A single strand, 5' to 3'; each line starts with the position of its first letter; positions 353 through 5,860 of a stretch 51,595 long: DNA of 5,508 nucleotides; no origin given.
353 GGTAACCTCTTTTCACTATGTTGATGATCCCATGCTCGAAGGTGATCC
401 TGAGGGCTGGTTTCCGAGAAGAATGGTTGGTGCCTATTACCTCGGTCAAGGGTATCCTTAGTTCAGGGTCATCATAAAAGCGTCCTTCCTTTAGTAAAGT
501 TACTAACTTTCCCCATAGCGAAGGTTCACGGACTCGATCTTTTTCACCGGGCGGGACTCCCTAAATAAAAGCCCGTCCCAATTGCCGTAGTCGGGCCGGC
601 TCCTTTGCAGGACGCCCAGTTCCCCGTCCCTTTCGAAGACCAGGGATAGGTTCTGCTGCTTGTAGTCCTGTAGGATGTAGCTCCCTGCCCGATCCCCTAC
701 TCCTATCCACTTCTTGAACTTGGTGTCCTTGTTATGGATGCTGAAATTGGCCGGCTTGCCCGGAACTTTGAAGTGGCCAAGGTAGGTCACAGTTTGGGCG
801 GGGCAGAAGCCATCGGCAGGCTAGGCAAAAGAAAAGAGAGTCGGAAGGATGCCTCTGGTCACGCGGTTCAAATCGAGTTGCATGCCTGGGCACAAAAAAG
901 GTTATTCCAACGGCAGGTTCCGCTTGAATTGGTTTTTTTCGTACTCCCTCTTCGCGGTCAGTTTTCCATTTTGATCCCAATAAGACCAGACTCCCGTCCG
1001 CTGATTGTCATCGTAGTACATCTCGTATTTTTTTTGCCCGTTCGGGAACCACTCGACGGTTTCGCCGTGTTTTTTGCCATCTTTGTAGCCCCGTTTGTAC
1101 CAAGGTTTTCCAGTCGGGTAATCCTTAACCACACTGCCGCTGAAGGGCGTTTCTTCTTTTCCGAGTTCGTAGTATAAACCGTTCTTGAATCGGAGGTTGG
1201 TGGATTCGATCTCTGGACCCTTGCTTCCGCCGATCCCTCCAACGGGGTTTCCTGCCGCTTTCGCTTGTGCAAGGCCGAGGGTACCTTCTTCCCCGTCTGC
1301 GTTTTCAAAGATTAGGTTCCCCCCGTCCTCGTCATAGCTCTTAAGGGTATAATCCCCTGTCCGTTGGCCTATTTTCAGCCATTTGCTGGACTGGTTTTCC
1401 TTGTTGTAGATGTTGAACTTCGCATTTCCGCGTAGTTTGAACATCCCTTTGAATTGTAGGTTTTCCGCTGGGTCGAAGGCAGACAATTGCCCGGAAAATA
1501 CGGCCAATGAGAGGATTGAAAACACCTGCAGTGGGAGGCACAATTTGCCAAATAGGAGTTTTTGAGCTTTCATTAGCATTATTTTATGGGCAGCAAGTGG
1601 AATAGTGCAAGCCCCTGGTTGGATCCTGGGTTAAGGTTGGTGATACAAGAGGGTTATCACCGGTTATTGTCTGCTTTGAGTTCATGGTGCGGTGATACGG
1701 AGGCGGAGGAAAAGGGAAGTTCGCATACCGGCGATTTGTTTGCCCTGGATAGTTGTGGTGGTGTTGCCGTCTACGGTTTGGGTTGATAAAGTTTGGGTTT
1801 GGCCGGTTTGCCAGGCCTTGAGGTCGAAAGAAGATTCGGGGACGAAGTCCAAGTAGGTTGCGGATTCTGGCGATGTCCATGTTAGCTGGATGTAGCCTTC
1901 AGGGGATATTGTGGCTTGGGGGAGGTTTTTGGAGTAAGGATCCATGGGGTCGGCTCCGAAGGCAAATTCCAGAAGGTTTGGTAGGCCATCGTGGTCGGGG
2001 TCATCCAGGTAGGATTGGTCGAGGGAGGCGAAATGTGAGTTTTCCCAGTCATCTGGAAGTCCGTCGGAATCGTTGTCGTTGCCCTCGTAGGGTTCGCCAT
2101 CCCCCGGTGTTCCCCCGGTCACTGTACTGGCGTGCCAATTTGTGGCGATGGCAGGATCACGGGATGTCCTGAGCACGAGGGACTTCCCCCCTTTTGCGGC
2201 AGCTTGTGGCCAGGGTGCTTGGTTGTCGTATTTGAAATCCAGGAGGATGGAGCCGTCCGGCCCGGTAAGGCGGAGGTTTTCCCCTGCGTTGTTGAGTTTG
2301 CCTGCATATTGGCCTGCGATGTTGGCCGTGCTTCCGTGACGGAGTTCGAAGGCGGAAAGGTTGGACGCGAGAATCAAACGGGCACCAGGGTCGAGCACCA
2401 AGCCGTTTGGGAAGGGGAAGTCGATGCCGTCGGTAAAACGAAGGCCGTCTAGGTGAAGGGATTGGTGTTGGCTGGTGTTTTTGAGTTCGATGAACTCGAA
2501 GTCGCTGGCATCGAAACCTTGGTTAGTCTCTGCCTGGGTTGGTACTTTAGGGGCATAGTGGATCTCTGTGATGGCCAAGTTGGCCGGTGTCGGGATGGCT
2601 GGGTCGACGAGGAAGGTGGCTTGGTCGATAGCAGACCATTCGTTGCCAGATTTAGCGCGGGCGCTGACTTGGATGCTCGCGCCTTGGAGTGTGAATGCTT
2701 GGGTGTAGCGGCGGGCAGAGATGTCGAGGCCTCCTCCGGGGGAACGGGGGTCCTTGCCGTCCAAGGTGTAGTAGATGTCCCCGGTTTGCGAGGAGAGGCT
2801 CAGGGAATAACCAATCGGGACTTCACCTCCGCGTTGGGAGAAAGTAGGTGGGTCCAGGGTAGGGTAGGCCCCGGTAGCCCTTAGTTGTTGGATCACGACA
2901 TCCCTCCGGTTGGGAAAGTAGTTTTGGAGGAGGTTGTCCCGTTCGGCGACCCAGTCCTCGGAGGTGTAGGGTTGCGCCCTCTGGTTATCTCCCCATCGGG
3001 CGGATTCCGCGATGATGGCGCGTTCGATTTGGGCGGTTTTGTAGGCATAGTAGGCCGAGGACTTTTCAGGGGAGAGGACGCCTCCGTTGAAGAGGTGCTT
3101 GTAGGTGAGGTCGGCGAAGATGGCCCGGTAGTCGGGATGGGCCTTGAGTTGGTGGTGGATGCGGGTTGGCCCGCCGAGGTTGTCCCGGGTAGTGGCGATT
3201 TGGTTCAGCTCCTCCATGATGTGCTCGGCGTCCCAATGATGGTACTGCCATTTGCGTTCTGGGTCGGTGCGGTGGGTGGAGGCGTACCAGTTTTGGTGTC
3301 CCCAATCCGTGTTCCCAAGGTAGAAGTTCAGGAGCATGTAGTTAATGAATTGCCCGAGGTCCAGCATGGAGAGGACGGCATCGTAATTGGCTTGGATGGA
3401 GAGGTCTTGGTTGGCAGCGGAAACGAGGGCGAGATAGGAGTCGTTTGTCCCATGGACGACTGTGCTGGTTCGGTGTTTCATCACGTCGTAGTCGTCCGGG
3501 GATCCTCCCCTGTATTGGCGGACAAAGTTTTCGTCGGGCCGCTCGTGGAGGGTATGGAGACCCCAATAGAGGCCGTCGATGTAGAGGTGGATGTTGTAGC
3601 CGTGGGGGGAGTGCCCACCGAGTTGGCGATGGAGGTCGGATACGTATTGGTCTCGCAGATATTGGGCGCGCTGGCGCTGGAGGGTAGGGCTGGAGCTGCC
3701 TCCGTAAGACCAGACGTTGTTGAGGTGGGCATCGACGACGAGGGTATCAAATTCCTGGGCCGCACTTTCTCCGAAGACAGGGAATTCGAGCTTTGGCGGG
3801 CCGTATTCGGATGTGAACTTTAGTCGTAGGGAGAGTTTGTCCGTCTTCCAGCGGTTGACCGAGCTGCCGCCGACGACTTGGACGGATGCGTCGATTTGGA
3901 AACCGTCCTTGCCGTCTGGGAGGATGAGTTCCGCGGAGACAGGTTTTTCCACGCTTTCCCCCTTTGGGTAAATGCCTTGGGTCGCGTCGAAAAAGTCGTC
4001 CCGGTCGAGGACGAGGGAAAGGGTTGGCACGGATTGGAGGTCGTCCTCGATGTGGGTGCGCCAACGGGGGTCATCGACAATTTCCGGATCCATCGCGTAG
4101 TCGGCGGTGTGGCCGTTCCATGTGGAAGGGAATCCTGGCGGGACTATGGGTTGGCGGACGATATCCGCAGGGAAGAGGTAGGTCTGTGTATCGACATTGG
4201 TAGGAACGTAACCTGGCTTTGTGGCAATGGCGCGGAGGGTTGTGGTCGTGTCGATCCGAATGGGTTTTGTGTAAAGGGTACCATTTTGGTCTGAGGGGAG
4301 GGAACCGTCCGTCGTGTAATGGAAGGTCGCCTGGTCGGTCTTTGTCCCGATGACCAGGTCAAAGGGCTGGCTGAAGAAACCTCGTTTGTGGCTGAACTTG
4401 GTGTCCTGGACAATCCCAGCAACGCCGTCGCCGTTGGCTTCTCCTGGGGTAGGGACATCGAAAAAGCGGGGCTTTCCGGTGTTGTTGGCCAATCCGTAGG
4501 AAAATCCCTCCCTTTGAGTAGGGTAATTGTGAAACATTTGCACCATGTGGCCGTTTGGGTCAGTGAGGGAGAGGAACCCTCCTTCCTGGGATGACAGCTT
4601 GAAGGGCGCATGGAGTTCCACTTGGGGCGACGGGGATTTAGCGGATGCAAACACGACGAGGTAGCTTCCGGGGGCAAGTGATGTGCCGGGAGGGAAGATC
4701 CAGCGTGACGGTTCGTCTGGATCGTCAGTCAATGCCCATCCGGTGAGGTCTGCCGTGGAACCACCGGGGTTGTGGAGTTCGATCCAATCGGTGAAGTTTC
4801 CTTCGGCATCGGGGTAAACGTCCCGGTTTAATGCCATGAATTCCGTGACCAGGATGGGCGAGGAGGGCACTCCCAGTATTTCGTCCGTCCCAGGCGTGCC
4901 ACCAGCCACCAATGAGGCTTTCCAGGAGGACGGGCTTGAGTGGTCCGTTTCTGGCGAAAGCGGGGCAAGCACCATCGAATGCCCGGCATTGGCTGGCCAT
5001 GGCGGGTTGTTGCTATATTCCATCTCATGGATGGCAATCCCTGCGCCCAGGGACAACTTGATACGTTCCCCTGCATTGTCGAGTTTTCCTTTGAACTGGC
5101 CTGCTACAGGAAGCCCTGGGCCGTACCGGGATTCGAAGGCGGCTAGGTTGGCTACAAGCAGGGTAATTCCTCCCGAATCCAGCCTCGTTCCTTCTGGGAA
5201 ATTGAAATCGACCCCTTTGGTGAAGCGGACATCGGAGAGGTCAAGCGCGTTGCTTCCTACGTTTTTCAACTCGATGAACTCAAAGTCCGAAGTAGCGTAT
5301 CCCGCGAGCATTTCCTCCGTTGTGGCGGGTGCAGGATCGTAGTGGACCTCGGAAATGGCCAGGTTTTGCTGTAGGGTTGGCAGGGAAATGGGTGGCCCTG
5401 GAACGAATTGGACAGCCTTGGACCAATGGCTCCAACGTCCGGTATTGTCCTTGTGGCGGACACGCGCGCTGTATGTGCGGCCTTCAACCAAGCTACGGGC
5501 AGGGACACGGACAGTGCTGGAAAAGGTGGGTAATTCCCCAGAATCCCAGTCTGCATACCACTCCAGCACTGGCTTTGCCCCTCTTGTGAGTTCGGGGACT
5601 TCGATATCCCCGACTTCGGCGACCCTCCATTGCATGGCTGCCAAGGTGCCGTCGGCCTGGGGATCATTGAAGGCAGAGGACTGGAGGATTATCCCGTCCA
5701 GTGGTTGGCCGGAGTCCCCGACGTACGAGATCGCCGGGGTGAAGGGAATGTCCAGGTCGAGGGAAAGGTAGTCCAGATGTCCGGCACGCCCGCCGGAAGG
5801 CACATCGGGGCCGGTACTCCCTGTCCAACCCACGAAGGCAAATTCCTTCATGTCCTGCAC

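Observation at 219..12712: A co-directional 12.5-kb block in which YwqK-type proteins bracket an orphan ABC NBD, an esterase-sulfatase fusion and a giant LTD/CotH protein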

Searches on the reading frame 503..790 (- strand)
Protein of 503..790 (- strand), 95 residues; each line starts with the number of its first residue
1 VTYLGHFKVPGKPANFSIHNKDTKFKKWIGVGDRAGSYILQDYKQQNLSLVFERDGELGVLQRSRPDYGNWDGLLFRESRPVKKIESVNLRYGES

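Call 3: search_protein_families(library=pfam, proteins=[window:503-790:-], max_evalue=0.01)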
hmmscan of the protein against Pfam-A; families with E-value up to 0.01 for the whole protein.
window:503-790:- (95 aa): 0 families

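Call 6: search_protein_families(library=ncbifam, proteins=[window:503-790:-], max_evalue=0.01)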
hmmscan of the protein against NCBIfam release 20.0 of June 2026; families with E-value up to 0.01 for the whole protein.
window:503-790:- (95 aa): 0 families

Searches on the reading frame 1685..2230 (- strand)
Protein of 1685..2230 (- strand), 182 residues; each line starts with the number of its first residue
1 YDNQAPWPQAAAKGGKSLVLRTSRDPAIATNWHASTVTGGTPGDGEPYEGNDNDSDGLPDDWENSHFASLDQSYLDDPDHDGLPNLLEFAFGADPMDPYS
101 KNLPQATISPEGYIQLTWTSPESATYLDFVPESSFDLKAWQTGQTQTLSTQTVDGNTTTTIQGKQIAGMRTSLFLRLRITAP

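Call 52: search_protein_families(library=pfam, proteins=[window:1685-2230:-], max_evalue=0.01)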
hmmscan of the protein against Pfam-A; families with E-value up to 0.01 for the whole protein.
seq(182 aa): 0 families

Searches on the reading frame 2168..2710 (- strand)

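Call 52: search_protein_families(library=pfam, proteins=[window:2168-2710:-], max_evalue=0.01)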
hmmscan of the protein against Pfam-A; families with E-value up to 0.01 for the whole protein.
seq(181 aa): 1 family
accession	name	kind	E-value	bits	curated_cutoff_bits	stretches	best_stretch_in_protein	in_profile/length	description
PF00932.25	LTD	-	1.1e-10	42.3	34.3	1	41-156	4-102/109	Lamin Tail Domain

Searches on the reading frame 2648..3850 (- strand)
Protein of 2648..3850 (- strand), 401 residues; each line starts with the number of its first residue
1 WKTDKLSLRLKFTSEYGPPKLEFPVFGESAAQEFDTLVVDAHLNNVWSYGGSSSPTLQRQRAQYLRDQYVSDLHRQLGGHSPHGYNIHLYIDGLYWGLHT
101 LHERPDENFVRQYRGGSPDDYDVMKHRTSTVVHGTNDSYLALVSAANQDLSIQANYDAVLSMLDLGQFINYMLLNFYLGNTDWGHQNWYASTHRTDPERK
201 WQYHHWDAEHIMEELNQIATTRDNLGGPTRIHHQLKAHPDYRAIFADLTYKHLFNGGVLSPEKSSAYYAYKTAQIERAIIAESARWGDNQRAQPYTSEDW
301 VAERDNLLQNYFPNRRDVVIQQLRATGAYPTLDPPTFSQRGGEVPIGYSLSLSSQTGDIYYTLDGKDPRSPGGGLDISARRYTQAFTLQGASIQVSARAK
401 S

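Call 52: search_protein_families(library=pfam, proteins=[window:2648-3850:-], max_evalue=0.01)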
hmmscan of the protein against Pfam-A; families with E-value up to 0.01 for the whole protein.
seq(401 aa): 3 families
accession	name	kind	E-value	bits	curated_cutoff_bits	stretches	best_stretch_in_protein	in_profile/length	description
PF08757.17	CotH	-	1.7e-20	74.2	23.8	1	63-317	47-320/322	CotH kinase protein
PF13287.12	Fn3_assoc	-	1.9e-06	28.3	23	1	354-399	7-44/59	Fn3 associated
PF13290.12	CHB_HEX_C_1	-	1.9e-05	25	22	1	342-399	4-55/67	Chitobiase/beta-hexosaminidase C-terminal domain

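Call 73: search_solved_structures(query=window:2861-3850:-, max_evalue=10, show_alignments=2)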
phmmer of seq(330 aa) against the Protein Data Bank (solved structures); distinct sequences matched with E-value up to 10: 1.
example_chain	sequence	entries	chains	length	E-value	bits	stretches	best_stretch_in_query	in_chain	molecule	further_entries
6vow_A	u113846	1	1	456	0.31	13.8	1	31-114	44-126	multicopper oxidase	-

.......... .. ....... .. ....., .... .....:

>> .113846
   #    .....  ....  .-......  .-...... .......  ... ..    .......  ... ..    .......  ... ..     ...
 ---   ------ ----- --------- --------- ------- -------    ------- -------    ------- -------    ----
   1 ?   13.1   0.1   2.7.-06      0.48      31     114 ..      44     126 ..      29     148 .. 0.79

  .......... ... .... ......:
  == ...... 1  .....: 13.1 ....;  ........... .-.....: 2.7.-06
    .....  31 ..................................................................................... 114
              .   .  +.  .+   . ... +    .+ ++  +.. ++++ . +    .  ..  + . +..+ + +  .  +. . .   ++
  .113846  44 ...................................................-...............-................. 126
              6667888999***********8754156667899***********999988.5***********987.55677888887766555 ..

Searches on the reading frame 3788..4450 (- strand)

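Call 52: search_protein_families(library=pfam, proteins=[window:3788-4450:-], max_evalue=0.01)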
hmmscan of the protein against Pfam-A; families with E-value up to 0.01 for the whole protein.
seq(221 aa): 2 families
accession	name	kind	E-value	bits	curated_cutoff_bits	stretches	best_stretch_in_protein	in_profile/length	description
PF13290.12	CHB_HEX_C_1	-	2.8e-14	53.2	22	1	24-86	4-65/67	Chitobiase/beta-hexosaminidase C-terminal domain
PF13287.12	Fn3_assoc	-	5.9e-13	49.2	23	1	34-91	3-59/59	Fn3 associated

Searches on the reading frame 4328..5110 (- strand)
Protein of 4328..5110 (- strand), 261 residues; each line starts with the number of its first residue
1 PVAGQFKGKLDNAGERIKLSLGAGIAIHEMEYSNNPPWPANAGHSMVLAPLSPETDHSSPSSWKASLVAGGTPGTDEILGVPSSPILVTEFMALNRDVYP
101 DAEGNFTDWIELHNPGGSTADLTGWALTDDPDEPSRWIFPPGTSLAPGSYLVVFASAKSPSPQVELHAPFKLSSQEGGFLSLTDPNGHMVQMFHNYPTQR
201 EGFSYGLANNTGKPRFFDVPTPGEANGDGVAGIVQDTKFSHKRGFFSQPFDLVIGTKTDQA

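Call 52: search_protein_families(library=pfam, proteins=[window:4328-5110:-], max_evalue=0.01)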
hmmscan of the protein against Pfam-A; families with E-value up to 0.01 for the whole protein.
seq(261 aa): 1 family
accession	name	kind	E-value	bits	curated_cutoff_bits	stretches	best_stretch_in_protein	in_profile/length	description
PF00932.25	LTD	-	1.3e-14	54.9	34.3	1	98-191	13-103/109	Lamin Tail Domain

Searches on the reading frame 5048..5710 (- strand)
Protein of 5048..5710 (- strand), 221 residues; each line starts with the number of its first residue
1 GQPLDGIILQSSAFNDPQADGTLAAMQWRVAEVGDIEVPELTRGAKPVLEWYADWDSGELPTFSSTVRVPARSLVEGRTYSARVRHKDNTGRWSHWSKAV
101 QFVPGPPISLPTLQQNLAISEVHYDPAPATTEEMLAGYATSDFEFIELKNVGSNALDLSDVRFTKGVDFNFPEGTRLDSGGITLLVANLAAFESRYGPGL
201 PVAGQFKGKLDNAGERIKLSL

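Call 52: search_protein_families(library=pfam, proteins=[window:5048-5710:-], max_evalue=0.01)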
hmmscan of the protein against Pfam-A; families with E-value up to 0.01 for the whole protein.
seq(221 aa): 2 families
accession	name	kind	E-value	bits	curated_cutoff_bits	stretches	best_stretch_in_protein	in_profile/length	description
PF00932.25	LTD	-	3.2e-09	37.6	34.3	1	115-191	6-73/109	Lamin Tail Domain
PF25788.1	Ig_Rha78A_N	-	2.3e-05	25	27.4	1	53-103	49-100/105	Rha78A-like, N-terminal immunoglobulin domain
